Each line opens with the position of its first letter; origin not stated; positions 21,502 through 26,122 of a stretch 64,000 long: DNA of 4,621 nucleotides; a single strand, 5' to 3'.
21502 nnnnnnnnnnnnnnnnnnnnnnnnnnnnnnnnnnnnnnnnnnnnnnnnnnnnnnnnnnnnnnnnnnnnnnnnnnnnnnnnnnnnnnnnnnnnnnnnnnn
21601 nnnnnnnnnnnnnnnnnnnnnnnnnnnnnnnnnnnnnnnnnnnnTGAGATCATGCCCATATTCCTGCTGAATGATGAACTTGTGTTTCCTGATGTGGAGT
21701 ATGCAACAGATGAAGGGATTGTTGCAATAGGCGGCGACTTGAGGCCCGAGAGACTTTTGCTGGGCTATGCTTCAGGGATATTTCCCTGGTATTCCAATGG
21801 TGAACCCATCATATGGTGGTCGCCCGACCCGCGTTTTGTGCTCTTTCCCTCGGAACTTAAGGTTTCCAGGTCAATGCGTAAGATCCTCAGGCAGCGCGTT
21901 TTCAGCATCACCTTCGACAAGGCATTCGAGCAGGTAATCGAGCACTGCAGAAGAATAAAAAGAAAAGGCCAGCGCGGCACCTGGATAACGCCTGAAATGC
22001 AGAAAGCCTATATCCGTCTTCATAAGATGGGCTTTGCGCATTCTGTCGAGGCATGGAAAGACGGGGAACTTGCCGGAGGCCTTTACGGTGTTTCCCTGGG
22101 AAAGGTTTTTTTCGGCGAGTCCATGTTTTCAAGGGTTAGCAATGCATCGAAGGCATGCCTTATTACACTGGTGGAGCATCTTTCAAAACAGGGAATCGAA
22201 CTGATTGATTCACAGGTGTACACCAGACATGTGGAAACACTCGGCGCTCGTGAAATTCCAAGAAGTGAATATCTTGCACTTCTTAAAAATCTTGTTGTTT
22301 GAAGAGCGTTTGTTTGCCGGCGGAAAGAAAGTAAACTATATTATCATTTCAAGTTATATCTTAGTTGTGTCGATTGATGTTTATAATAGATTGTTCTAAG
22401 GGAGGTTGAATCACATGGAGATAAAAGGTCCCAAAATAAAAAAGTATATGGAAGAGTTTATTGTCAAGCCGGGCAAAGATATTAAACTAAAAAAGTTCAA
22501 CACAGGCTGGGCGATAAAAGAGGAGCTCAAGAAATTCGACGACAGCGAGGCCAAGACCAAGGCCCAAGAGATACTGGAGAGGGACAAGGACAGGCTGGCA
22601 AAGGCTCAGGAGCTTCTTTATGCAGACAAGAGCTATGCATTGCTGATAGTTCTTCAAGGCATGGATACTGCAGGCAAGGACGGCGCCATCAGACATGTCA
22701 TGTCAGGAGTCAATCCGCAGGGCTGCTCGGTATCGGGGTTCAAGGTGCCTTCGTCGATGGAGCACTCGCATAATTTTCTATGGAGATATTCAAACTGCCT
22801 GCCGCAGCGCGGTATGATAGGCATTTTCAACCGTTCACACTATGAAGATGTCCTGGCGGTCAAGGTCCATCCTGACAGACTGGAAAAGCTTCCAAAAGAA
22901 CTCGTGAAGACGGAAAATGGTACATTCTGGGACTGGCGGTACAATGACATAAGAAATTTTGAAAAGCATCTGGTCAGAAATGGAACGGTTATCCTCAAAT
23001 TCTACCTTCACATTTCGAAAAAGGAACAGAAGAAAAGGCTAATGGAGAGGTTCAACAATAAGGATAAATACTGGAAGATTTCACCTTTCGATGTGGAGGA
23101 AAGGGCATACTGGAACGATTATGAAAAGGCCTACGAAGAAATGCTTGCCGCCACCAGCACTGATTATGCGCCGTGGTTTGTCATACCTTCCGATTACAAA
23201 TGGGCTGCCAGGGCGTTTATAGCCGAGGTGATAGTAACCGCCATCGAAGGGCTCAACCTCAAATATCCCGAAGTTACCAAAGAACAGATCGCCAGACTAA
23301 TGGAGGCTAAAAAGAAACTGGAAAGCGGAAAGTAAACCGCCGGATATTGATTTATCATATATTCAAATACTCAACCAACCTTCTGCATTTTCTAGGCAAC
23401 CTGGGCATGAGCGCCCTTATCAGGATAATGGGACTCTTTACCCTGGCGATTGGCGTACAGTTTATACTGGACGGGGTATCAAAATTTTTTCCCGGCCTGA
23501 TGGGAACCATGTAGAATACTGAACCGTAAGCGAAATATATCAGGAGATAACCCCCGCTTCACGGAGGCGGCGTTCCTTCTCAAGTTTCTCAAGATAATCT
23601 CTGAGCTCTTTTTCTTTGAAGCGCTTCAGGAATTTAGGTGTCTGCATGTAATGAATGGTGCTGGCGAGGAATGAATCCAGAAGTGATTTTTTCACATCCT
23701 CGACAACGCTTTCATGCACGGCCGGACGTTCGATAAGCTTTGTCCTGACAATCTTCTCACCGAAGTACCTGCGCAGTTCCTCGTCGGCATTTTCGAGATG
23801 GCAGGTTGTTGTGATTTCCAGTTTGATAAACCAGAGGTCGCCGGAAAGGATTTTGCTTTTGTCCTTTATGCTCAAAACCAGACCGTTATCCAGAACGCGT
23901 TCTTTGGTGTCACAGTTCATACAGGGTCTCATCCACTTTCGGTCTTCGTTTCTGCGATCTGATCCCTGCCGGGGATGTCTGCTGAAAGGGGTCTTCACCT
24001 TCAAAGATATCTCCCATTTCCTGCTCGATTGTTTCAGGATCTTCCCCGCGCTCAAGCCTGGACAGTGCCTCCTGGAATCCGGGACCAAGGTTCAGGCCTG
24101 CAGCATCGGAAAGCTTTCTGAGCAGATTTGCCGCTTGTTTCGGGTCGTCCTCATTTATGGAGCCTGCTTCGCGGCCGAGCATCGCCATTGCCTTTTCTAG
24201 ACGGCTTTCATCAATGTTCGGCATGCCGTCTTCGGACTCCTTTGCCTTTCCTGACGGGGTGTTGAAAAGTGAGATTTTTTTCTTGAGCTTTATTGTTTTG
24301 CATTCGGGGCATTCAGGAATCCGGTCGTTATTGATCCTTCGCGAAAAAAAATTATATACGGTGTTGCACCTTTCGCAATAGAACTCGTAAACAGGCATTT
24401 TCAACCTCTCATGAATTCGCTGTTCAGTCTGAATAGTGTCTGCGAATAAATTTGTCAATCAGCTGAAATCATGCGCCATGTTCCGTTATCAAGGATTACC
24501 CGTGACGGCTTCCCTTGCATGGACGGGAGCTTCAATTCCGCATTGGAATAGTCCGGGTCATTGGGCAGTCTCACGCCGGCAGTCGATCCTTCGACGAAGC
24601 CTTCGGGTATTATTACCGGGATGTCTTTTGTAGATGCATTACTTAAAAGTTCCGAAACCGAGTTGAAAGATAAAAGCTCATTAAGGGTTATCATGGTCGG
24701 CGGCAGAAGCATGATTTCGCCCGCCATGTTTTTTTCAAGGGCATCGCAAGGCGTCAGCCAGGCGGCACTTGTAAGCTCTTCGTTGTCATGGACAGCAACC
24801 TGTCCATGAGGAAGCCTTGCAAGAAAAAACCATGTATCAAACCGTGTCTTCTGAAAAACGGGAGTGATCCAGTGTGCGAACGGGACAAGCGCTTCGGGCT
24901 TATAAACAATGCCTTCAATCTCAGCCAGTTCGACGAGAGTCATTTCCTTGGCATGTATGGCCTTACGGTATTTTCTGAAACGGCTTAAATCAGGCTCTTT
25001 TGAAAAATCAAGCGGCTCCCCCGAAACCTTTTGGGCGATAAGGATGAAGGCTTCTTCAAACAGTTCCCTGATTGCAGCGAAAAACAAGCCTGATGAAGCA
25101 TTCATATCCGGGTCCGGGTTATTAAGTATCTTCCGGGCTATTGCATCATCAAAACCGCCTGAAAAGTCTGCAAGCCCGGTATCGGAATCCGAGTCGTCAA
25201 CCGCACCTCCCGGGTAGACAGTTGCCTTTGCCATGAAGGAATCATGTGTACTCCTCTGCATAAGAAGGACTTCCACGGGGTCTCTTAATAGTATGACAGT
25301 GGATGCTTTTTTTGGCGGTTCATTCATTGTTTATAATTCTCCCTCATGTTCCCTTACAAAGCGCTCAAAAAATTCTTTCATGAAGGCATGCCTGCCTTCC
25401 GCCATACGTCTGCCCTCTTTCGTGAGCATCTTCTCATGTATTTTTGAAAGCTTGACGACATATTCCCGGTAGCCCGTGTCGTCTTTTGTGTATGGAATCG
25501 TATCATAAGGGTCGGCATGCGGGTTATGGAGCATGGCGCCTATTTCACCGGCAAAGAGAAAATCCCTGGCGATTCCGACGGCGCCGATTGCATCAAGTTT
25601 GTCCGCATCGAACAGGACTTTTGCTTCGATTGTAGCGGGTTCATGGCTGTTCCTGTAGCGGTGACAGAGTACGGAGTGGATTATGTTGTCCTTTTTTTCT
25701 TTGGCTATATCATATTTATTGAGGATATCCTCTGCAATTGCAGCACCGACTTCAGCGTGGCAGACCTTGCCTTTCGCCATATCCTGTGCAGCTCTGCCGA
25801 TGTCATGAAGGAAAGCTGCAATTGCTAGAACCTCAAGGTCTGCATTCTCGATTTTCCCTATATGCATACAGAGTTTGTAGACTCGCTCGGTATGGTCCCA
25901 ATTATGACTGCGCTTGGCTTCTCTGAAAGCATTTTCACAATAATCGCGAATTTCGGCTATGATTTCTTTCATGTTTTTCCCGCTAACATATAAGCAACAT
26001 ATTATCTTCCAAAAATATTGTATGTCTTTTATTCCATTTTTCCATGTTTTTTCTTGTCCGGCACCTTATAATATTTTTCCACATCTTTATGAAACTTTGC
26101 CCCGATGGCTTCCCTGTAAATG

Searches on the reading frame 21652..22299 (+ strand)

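Call 14: search_protein_families(library=ncbifam, proteins=[window:21652-22299:+], max_evalue=0.00001)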
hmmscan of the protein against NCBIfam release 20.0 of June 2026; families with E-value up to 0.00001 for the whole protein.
window:21652-22299:+ (216 aa): 1 family
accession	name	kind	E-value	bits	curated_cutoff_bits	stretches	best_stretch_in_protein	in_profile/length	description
TIGR00667.1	aat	equivalog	1.1e-65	220.7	143.55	1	30-214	2-182/193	leucyl/phenylalanyl-tRNA--protein transferase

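Call 15: search_protein_families(library=pfam, proteins=[window:21652-22299:+], max_evalue=0.00001)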
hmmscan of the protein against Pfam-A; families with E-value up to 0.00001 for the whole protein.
window:21652-22299:+ (216 aa): 1 family
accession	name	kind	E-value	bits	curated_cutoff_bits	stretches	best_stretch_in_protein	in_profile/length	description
PF03588.20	Leu_Phe_trans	-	1e-78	263.2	22.7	1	32-203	1-171/171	Leucyl/phenylalanyl-tRNA protein transferase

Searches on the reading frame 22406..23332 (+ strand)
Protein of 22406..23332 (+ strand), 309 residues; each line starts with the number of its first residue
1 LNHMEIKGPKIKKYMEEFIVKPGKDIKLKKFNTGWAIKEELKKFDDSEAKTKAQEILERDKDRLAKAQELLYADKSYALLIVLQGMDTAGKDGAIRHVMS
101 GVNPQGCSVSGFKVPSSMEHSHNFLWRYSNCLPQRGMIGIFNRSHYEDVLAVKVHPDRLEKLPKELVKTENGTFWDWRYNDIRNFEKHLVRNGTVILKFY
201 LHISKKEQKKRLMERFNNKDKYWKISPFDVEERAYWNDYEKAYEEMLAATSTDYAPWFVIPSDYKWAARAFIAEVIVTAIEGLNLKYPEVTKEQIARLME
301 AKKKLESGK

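Call 14: search_protein_families(library=ncbifam, proteins=[window:22406-23332:+], max_evalue=0.00001)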
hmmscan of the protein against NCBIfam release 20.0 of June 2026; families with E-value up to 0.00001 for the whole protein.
window:22406-23332:+ (309 aa): 5 families
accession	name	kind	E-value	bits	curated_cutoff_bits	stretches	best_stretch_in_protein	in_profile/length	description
NF042973.1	ADPpolyPPhtase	equivalog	3.9e-107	357.7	450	1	16-305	4-285/285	ADP-polyphosphate phosphotransferase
TIGR03709.1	PPK2_rel_1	subfamily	5.8e-107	356.8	247.2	1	16-294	2-260/264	PPK2 family polyphosphate kinase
TIGR03708.1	poly_P_AMP_trns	equivalog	2.5e-52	178.2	547.65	1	42-281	262-490/493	polyphosphate:AMP phosphotransferase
TIGR03707.1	PPK2_P_aer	equivalog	7.1e-46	156.7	301.8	1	55-280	9-221/230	polyphosphate kinase 2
NF050016.1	PolyPhAMPPhtase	equivalog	3.1e-43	148.1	800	1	36-278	240-467/472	polyphosphate:AMP phosphotransferase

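Call 15: search_protein_families(library=pfam, proteins=[window:22406-23332:+], max_evalue=0.00001)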
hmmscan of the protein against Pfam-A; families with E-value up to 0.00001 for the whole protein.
window:22406-23332:+ (309 aa): 1 family
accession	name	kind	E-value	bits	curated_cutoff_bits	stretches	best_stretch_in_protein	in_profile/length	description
PF03976.20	PPK2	-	6.1e-64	216.2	22.3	1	50-282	4-223/229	Polyphosphate kinase 2 (PPK2)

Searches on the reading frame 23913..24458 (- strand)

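Call 37: search_protein_families(library=pfam, proteins=[window:23913-24458:-], max_evalue=0.001)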
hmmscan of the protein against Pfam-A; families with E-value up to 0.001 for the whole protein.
window:23913-24458:- (182 aa): 1 family
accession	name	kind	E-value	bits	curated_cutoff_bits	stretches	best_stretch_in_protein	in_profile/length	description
PF09723.15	Zn_ribbon_8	-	7.7e-09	35.9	34.4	1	21-62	1-41/41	Zinc ribbon domain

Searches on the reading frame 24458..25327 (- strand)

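Call 14: search_protein_families(library=ncbifam, proteins=[window:24458-25327:-], max_evalue=0.00001)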
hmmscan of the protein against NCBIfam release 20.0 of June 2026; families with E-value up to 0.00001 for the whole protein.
window:24458-25327:- (290 aa): 0 families

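Call 15: search_protein_families(library=pfam, proteins=[window:24458-25327:-], max_evalue=0.00001)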
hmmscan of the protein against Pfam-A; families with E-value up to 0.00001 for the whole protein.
window:24458-25327:- (290 aa): 1 family
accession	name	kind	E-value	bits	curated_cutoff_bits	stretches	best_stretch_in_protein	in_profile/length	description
PF00293.34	NUDIX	-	5.5e-06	26.9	21.1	0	8-47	5-42/134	NUDIX domain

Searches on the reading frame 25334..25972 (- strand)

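Call 14: search_protein_families(library=ncbifam, proteins=[window:25334-25972:-], max_evalue=0.00001)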
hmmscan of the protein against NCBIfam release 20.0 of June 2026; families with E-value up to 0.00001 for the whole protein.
window:25334-25972:- (213 aa): 5 families
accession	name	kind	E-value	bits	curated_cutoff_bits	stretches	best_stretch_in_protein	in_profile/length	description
NF007515.0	PRK10119.1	equivalog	2.1e-26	92.8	286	1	8-212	10-215/231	phosphohydrolase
TIGR00277.1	HDIG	domain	1e-06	28.5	27.6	1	26-90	7-75/84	HDIG domain-containing metalloprotein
NF009343.0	PRK12703.1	equivalog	5.6e-06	25.4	434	1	25-81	189-243/339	tRNA (cytidine(56)-2'-O)-methyltransferase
TIGR03401.1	cyanamide_fam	subfamily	6e-06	25.9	109.85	1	20-130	52-167/228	HD domain protein, cyanamide hydratase family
TIGR02578.2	cas_TM1811_Csm1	equivalog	6.3e-06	25.1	170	1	49-206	4-146/753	type III-A CRISPR-associated protein Cas10/Csm1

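Call 15: search_protein_families(library=pfam, proteins=[window:25334-25972:-], max_evalue=0.00001)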
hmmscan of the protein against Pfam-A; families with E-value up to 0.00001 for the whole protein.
window:25334-25972:- (213 aa): 2 families
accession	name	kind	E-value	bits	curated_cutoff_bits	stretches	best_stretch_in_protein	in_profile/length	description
PF01966.28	HD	-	1.4e-15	58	22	1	25-128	2-115/116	HD domain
PF24391.1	HD-CE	-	6e-06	26.6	27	1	23-182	7-174/263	HD-CE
